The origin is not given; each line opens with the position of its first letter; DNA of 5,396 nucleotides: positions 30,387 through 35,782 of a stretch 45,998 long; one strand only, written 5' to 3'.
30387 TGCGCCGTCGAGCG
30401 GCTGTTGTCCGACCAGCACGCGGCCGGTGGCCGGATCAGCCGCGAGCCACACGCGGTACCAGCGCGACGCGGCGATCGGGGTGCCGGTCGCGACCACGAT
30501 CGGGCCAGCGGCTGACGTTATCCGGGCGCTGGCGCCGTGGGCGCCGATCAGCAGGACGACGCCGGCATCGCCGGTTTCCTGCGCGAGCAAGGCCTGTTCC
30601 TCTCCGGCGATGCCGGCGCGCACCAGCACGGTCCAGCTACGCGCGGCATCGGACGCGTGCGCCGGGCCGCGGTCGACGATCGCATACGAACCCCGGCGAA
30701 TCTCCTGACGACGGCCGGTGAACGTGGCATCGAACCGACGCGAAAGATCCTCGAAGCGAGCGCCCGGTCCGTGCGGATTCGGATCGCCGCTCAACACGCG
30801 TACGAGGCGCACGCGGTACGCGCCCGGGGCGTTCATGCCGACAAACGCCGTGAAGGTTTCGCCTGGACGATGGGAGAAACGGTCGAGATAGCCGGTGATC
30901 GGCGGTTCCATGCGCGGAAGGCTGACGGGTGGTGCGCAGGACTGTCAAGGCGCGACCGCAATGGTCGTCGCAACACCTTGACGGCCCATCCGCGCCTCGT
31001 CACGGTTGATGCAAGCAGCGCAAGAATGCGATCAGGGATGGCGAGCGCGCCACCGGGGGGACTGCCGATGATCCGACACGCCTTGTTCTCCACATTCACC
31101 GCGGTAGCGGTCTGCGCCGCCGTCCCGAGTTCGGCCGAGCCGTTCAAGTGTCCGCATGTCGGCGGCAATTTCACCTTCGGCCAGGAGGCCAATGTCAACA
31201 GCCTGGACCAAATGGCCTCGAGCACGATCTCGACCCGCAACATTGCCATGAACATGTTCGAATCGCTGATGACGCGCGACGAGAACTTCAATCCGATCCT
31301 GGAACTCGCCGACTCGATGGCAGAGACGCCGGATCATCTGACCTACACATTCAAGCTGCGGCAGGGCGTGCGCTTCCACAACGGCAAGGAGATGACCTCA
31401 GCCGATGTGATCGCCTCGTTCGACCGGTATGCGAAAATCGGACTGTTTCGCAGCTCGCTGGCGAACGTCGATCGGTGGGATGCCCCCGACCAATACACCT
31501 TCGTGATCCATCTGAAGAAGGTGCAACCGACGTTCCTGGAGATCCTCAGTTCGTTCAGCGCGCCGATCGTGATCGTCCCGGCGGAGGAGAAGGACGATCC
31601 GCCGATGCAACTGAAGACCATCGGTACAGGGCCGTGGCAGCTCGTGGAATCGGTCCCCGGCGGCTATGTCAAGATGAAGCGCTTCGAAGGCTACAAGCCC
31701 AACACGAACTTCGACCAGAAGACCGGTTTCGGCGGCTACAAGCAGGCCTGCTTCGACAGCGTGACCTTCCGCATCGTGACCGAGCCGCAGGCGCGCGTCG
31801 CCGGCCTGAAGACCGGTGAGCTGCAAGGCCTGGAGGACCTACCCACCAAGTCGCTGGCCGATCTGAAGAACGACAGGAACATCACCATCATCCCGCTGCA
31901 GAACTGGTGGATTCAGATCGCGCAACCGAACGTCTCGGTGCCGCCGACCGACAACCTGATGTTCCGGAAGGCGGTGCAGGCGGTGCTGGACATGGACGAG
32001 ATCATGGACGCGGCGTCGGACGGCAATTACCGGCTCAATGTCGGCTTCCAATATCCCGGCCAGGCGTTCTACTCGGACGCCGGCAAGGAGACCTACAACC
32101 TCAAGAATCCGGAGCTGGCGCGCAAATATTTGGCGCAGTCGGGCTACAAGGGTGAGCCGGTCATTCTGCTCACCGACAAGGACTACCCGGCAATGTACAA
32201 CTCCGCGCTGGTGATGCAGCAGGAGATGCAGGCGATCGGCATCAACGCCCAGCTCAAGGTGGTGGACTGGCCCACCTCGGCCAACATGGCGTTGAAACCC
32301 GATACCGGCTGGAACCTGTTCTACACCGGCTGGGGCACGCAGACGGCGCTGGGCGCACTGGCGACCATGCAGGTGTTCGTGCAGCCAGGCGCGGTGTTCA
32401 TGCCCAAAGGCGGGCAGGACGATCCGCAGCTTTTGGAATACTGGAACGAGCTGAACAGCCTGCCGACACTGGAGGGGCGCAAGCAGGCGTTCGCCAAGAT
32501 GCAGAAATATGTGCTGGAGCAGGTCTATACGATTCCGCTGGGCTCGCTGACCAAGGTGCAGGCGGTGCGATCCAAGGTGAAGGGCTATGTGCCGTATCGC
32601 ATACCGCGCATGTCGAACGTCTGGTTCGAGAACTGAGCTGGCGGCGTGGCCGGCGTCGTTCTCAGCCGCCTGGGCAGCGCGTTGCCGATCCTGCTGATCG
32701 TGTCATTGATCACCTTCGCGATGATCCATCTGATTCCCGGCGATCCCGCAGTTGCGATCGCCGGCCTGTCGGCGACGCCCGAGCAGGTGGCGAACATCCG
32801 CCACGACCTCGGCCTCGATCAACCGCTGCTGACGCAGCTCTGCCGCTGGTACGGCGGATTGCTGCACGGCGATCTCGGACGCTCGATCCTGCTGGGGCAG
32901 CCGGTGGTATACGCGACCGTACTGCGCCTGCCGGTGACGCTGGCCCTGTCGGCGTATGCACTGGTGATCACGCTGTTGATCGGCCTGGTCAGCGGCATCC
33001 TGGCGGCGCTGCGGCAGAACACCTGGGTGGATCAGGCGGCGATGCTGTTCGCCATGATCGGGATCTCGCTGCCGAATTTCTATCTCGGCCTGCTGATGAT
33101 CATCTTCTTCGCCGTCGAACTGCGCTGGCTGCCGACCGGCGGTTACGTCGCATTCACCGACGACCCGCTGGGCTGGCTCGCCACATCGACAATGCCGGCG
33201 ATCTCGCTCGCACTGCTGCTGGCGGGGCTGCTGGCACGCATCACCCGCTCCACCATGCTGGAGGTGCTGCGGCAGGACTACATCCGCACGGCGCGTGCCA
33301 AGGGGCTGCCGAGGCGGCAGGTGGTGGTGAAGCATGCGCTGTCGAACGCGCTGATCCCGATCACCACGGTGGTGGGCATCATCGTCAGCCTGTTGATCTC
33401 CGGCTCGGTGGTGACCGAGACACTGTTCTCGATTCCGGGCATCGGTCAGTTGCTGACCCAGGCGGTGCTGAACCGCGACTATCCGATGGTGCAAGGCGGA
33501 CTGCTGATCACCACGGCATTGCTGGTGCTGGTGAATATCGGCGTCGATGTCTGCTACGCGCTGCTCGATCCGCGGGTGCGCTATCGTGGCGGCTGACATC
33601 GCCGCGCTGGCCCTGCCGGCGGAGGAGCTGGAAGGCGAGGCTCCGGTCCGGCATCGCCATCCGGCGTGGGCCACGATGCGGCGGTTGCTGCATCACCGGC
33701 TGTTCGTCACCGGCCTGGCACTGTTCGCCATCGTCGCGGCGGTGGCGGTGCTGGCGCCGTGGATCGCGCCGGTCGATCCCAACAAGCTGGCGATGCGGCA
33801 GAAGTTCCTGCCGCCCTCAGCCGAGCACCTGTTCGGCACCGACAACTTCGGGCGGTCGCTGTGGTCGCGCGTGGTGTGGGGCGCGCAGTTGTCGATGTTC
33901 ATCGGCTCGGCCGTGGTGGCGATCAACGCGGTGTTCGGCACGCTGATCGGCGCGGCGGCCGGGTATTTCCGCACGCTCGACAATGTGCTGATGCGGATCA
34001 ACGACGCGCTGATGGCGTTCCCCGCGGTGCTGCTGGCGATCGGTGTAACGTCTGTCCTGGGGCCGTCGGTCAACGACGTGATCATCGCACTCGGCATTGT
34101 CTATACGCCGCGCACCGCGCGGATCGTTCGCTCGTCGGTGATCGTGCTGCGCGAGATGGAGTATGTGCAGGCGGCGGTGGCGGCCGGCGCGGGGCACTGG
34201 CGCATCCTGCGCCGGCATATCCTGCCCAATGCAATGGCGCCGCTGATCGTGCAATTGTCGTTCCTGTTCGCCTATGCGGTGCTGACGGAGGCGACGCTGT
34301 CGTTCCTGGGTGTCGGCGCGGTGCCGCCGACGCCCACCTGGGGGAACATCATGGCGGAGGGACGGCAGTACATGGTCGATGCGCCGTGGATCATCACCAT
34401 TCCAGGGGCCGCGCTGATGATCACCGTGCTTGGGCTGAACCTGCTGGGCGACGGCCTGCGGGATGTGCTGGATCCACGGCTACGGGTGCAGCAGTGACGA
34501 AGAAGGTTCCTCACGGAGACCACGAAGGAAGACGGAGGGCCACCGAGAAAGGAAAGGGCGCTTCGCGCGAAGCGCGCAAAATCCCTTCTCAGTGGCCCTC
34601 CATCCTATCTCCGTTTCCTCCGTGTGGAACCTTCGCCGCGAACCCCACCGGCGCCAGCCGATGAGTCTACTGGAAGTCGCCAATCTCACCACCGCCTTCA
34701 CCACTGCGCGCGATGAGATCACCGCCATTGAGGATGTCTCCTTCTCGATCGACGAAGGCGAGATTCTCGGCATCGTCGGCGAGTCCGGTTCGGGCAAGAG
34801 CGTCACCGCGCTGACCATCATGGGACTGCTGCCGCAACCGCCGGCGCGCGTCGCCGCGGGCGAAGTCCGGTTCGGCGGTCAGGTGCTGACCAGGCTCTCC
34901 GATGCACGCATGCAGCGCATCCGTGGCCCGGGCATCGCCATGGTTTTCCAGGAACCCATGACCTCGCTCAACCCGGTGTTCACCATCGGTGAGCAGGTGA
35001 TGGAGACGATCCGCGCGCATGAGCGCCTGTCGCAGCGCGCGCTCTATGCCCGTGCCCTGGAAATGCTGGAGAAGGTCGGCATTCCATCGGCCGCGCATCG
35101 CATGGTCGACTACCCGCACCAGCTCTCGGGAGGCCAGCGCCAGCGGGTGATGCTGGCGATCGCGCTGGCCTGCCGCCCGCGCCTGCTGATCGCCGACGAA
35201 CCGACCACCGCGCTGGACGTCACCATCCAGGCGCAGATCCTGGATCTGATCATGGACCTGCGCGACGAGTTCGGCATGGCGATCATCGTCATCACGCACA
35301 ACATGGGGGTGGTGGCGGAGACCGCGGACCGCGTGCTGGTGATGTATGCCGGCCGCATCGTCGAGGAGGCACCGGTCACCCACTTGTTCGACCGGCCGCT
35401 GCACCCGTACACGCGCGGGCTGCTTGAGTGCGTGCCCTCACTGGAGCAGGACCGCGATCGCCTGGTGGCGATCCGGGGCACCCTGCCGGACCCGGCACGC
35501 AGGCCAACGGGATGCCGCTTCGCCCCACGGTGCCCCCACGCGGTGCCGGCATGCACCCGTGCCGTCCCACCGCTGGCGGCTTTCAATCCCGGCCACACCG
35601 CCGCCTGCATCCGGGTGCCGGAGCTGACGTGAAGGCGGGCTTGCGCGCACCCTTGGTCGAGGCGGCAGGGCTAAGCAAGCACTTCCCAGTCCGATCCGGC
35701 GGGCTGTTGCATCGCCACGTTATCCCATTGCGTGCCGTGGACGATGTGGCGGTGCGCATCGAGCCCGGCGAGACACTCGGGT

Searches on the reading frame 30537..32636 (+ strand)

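Call 37: search_protein_families(library=pfam, proteins=[window:30537-32636:+], max_evalue=0.001)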
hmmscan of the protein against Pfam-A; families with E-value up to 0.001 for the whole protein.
window:30537-32636:+ (699 aa): 1 family
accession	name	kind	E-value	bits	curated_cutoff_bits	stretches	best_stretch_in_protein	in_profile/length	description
PF00496.27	SBP_bac_5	-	3.8e-70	237.3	32.4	1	253-603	2-350/368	Bacterial extracellular solute-binding proteins, family 5 Middle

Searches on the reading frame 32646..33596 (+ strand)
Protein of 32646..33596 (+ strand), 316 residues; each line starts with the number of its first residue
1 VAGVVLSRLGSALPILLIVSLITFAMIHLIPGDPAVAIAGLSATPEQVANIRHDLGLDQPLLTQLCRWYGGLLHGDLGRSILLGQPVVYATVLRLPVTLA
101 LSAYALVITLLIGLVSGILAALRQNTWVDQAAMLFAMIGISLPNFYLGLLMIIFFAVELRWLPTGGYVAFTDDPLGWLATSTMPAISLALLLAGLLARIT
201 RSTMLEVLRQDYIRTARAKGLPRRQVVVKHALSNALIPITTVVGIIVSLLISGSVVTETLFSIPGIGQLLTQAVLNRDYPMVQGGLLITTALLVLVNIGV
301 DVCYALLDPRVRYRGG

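Call 37: search_protein_families(library=pfam, proteins=[window:32646-33596:+], max_evalue=0.001)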
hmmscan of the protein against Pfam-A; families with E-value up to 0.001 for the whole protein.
window:32646-33596:+ (316 aa): 2 families
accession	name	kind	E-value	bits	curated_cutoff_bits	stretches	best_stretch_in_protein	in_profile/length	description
PF00528.27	BPD_transp_1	-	8e-41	140.2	26.4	1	113-312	1-183/184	Binding-protein-dependent transport system inner membrane component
PF19300.4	BPD_transp_1_N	-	3.7e-16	59.7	23.8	1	4-76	4-76/114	Binding-prot-dependent transport system membrane comp, N-term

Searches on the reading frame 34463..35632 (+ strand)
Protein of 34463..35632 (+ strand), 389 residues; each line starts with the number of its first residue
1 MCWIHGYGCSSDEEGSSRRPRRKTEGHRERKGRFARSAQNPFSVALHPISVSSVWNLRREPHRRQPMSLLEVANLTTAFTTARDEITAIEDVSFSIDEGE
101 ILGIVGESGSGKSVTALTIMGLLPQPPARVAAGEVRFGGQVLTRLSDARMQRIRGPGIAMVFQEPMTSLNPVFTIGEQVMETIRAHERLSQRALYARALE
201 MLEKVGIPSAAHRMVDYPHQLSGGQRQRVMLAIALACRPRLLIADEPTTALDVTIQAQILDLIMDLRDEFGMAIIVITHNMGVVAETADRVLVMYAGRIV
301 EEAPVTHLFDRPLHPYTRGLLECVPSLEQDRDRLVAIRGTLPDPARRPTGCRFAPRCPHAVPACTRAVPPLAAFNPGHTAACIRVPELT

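Call 37: search_protein_families(library=pfam, proteins=[window:34463-35632:+], max_evalue=0.001)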
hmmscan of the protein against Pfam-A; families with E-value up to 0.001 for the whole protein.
window:34463-35632:+ (389 aa): 4 families
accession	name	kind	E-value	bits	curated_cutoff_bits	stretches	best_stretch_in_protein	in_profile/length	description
PF00005.33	ABC_tran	-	4e-31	108.9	25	1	90-249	2-137/137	ABC transporter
PF08352.17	oligo_HPY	-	1.3e-22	80.3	27.1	1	300-364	1-65/65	Oligopeptide/dipeptide transporter, C-terminal region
PF02463.25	SMC_N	-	7.4e-07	29.2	40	1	101-294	26-211/220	RecF/RecN/SMC N terminal domain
PF13304.12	AAA_21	-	5.4e-05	23.8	27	1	218-284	235-303/304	AAA domain, putative AbiEii toxin, Type IV TA system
